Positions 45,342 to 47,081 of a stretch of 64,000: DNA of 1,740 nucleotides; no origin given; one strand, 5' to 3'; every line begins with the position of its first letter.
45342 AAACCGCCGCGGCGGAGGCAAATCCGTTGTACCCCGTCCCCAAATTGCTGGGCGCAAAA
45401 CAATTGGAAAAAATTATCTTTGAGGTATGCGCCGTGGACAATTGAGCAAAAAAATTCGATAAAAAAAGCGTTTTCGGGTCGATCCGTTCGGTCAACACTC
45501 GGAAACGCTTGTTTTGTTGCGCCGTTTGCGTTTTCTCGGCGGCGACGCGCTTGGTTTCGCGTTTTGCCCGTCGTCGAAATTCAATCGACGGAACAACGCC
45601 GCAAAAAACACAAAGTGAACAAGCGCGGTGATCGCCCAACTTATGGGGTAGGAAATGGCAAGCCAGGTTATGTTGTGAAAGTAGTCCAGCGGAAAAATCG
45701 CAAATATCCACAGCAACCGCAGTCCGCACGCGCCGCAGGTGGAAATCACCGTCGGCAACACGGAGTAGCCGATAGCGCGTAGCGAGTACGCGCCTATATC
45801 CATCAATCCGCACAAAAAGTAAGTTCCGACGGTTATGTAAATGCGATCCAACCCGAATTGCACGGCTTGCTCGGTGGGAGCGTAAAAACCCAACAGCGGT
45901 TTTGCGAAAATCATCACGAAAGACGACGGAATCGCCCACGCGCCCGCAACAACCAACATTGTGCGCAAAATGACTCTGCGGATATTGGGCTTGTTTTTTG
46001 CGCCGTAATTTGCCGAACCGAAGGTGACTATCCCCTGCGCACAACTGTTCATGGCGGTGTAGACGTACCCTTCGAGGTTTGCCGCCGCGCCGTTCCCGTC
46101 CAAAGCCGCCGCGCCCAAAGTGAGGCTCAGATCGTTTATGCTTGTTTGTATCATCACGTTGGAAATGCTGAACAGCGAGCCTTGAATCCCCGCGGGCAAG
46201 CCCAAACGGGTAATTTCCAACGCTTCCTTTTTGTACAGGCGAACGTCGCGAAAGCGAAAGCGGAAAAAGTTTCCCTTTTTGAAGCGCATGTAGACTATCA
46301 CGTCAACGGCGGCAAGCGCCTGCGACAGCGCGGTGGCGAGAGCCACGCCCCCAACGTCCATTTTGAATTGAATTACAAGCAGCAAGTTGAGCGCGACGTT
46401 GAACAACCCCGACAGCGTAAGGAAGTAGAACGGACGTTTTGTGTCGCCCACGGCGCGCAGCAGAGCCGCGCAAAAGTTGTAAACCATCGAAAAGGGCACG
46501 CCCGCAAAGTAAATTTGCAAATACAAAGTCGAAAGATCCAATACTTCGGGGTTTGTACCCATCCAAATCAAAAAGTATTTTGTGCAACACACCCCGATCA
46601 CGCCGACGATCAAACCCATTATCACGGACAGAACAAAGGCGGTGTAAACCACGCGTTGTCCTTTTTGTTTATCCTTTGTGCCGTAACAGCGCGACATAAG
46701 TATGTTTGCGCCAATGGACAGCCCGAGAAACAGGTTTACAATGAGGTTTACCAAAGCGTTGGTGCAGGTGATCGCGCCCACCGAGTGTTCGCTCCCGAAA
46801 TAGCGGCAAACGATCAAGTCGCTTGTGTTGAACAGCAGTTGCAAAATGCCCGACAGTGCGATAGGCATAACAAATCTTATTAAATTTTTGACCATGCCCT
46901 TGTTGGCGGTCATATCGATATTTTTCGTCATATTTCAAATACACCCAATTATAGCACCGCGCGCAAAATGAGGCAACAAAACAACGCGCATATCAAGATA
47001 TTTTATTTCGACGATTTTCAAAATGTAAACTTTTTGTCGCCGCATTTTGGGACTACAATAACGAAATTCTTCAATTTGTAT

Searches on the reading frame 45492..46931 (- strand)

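Call 44: search_protein_families(library=pfam, proteins=[window:45492-46931:-])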
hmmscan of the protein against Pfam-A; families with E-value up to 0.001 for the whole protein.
window:45492-46931:- (479 aa): 2 families
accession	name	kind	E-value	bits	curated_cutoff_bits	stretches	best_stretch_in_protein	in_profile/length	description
PF01554.23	MatE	-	1.1e-42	145.9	24.9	2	23-183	1-160/161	MatE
PF01943.22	Polysacc_synt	-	1.9e-05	24.7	28.2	0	93-262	71-229/274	Polysaccharide biosynthesis protein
